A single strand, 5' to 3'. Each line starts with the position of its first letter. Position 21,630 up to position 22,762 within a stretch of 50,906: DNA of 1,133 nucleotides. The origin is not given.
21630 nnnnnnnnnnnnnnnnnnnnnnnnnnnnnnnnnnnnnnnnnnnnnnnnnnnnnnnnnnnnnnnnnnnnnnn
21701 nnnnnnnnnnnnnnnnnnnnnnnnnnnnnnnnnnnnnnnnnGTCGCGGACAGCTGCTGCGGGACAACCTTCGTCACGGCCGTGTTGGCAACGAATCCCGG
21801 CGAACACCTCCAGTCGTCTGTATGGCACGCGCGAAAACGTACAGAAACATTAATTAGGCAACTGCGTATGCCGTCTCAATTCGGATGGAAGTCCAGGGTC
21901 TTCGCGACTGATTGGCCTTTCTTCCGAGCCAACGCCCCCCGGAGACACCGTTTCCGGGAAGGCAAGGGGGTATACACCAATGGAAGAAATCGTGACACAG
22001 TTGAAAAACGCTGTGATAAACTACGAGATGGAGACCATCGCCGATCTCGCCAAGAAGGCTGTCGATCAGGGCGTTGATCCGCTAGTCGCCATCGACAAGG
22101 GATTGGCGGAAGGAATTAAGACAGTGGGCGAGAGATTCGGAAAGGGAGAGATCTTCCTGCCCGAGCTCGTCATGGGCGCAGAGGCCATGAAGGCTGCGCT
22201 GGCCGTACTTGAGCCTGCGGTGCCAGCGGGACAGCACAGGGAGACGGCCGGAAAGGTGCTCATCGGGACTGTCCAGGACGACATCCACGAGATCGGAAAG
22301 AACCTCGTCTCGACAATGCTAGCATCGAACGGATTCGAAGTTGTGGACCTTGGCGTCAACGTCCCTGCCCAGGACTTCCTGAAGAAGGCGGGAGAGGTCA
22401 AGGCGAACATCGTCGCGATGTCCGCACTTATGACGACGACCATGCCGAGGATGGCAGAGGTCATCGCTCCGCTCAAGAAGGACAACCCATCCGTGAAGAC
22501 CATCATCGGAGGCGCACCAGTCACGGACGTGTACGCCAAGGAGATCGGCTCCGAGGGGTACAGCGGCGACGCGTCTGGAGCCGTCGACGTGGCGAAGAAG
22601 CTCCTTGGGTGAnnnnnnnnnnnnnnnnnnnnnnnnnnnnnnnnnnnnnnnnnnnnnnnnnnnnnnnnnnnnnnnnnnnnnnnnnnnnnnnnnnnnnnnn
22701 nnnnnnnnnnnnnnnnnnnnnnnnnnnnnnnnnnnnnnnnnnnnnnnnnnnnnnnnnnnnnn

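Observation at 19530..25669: Complete corrinoid methyl-transfer module: two pyrrolysine-free MttB-family enzymes, a corrinoid protein and a pterin-binding methyltransferase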

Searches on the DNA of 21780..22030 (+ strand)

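Call 55: search_rna_families(source=window, start=21780, end=22030, threshold=evalue, max_evalue=10)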
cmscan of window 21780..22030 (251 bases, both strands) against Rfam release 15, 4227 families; matches with E-value up to 10: 1.
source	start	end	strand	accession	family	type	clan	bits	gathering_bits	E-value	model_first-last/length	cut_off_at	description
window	21822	21874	+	RF00247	MIR160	Gene; miRNA;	-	15.4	48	1.1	19-72/90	no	mir-160 microRNA precursor family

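Call 75: build_rna_model(alignment_id=A3, structure=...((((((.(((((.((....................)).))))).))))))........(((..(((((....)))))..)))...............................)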
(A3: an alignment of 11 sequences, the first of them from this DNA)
Model R1 built from alignment A3 (11 sequences, 116 columns); structure: as given.
model positions 110; base pairs 21; branch points 1; effective number of sequences 1.38; information 0.59 bits per position. Calibrated on 0.2 Mb of random sequence (short: E-values are rough).
structure used (alignment columns):
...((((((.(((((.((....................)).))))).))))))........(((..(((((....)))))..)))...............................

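Call 76: search_with_rna_model(model_id=R1, sources=[window, L003, L004, L005, L006, L007, L008, L009, L010, L011, L013, L014, L015, L016, L017, L018, L019, L020, L021, L022, L023, L024, L025, L026, L027, L028, L029, L030, L082, L092, L093, L097, L101], max_evalue=1, make_alignment=true)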
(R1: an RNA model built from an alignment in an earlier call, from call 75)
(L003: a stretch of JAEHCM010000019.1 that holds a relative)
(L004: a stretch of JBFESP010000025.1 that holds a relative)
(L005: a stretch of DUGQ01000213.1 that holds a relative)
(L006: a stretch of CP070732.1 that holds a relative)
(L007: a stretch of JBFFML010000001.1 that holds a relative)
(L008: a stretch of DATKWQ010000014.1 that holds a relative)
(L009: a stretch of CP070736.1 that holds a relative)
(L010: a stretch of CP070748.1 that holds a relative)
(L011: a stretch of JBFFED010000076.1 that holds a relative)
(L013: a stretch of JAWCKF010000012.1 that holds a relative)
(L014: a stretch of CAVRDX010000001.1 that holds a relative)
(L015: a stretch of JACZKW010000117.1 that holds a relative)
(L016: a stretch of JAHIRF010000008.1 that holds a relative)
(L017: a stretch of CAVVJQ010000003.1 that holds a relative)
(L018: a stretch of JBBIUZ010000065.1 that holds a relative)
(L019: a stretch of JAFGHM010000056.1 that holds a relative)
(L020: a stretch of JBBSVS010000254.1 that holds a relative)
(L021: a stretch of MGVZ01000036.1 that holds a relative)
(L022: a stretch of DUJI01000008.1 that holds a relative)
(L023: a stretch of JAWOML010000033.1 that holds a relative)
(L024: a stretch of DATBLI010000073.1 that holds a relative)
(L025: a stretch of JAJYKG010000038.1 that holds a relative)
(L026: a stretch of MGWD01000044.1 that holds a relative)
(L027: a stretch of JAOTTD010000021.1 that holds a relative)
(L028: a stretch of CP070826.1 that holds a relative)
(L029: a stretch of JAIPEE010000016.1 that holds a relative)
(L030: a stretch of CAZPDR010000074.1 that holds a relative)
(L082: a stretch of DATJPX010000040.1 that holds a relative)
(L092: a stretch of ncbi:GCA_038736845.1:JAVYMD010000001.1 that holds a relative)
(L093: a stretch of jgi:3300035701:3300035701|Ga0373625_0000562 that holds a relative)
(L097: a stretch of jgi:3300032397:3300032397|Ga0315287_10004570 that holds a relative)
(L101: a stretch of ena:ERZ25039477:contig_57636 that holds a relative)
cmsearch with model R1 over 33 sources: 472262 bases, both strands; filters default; matches with E-value up to 1: 19.
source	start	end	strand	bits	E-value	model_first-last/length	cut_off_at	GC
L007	9261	9371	+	123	5.3e-33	1-110/110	no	0.55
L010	9263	9372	+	119.2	6.6e-32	1-110/110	no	0.54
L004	5366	5476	+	117.3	2.4e-31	1-110/110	no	0.59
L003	1512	1622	+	116.4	4.3e-31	1-110/110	no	0.55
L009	9262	9372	+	116.3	4.6e-31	1-110/110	no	0.52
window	21877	21988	+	115.4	8.3e-31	1-110/110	no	0.57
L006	9262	9371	+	114.4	1.7e-30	1-110/110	no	0.54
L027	9260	9372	+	113.7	2.6e-30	1-110/110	no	0.51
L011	921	1031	+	113.3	3.5e-30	1-110/110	no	0.49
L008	9260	9372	+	111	1.6e-29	1-110/110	no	0.49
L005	1591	1703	+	96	3.7e-25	1-110/110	no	0.56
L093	3259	3370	+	32.4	1.2e-06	1-110/110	no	0.53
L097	2629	2739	+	30.4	4.6e-06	1-110/110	no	0.57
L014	9311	9371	+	18.9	0.011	1-110/110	no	0.44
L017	9256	9371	+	18.5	0.014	1-110/110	no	0.42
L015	9257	9371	+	17.9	0.02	1-110/110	no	0.43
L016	9257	9371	+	17.7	0.023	1-110/110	no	0.48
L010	9267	9312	-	14.8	0.17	5-50/110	no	0.57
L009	9266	9311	-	13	0.56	5-50/110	no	0.52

Alignment A4: 19 matches aligned to the model, 159 columns, each read 5' to 3' on its own strand. Consensus structure (alignment columns), stored with it:
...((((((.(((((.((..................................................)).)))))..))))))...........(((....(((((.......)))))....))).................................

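Call 77: search_with_rna_model(model_id=R1, sources=[window, L003, L004, L005, L006, L007, L008, L009, L010, L011, L013, L014, L015, L016, L017, L027, L092, L093, L097], max_evalue=0.05, make_alignment=true)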
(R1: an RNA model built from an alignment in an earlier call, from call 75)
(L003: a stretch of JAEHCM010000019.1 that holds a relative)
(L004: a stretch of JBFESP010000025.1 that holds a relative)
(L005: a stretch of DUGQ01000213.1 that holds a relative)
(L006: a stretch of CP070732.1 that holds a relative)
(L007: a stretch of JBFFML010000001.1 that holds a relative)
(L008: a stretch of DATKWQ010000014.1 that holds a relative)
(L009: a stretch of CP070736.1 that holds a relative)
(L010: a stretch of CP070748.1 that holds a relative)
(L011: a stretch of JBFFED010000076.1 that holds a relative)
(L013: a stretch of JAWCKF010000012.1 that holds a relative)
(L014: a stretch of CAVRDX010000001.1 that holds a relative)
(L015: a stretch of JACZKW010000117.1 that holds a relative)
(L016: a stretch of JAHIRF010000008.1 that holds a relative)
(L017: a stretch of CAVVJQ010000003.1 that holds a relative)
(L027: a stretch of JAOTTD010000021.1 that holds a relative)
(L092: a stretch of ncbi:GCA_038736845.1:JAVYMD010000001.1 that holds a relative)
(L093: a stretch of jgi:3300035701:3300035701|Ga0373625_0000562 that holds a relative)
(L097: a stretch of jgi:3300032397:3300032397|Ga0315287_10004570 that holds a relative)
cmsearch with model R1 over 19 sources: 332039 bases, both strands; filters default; matches with E-value up to 0.05: 17.
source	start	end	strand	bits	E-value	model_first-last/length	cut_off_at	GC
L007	9261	9371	+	123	3.7e-33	1-110/110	no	0.55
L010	9263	9372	+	119.2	4.6e-32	1-110/110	no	0.54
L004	5366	5476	+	117.3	1.7e-31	1-110/110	no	0.59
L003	1512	1622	+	116.4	3e-31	1-110/110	no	0.55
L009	9262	9372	+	116.3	3.2e-31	1-110/110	no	0.52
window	21877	21988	+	115.4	5.9e-31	1-110/110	no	0.57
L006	9262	9371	+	114.4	1.2e-30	1-110/110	no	0.54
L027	9260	9372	+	113.7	1.9e-30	1-110/110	no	0.51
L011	921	1031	+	113.3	2.4e-30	1-110/110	no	0.49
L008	9260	9372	+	111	1.1e-29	1-110/110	no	0.49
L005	1591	1703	+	96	2.6e-25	1-110/110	no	0.56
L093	3259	3370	+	32.4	8.5e-07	1-110/110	no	0.53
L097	2629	2739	+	30.4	3.2e-06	1-110/110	no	0.57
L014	9311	9371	+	18.9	0.0074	1-110/110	no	0.44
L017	9256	9371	+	18.5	0.0096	1-110/110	no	0.42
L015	9257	9371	+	17.9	0.014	1-110/110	no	0.43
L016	9257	9371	+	17.7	0.016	1-110/110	no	0.48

Alignment A5: 17 matches aligned to the model, 159 columns, each read 5' to 3' on its own strand. Consensus structure (alignment columns), stored with it:
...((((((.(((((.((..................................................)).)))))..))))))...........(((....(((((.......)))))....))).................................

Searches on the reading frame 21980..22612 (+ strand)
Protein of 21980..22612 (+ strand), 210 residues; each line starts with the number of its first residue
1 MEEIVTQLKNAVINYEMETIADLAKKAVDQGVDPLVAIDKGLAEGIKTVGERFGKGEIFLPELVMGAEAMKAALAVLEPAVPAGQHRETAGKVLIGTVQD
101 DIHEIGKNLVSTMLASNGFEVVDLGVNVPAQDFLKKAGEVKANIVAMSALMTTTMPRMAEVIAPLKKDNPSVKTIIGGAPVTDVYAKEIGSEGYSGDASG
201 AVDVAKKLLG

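Call 4: search_protein_families(library=ncbifam, proteins=[window:21980-22612:+])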
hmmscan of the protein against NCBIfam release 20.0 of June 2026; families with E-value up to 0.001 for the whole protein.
window:21980-22612:+ (210 aa): 14 families
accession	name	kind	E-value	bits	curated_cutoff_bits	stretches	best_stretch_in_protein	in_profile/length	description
TIGR02370.1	pyl_corrinoid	subfamily_domain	3.8e-59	199.4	215.3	1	8-201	2-197/197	methyltransferase cognate corrinoid protein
NF047995.1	corrinoid_MtgC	exception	4.8e-58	196.2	310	1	1-209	1-213/215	glycine betaine-specific corrinoid protein MtgC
NF041607.1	dimeth_corrin_MtbC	equivalog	8.5e-55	185.4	350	1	9-209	2-203/203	dimethylamine corrinoid protein MtbC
NF047996.1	corrin_MtgC_2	exception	1.6e-52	178.1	370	1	1-209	1-210/212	glycine betaine-specific corrinoid protein MtgC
TIGR02082.1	metH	equivalog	9.2e-47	159.3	1010.85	1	5-209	647-858/1182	methionine synthase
NF007024.0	PRK09490.1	equivalog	8.5e-41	139.7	1497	1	4-209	661-876/1234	methionine synthase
NF040669.1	MtaC2_Meth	equivalog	3e-37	128.4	450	1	2-205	40-242/267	methanol--corrinoid protein MtaC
NF040655.1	MtaC_Meth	equivalog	1.7e-33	115.8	420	1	2-209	33-238/253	methanol--corrinoid protein MtaC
NF002612.0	PRK02261.1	equivalog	7.2e-13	48.3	110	1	92-178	5-92/148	methylaspartate mutase subunit S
NF052513.1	TransRegCarH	equivalog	2e-11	43.7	400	1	2-192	81-262/274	HTH-type transcriptional repressor CarH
TIGR01501.1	MthylAspMutase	equivalog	1.2e-08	34.7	135.8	1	93-151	4-62/134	methylaspartate mutase subunit S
NF052385.1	Lys_5_6_beta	equivalog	6.5e-06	26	280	1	118-206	138-231/241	lysine 5,6-aminomutase subunit beta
NF006944.0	PRK09426.1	equivalog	5.2e-05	21.4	876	1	89-183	588-684/721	methylmalonyl-CoA mutase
TIGR00640.1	acid_CoA_mut_C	subfamily_domain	0.00022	21.2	57.45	1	92-179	4-92/132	methylmalonyl-CoA mutase C-terminal domain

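Call 8: search_protein_families(library=pfam, proteins=[window:21980-22612:+])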
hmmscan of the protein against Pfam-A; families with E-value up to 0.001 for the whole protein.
window:21980-22612:+ (210 aa): 2 families
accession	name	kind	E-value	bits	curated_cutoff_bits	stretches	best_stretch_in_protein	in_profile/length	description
PF02310.24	B12-binding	-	9.3e-26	90.5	32.1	1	91-190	1-104/121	B12 binding domain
PF02607.22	B12-binding_2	-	1.4e-21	76.9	23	1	6-78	3-74/74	B12 binding domain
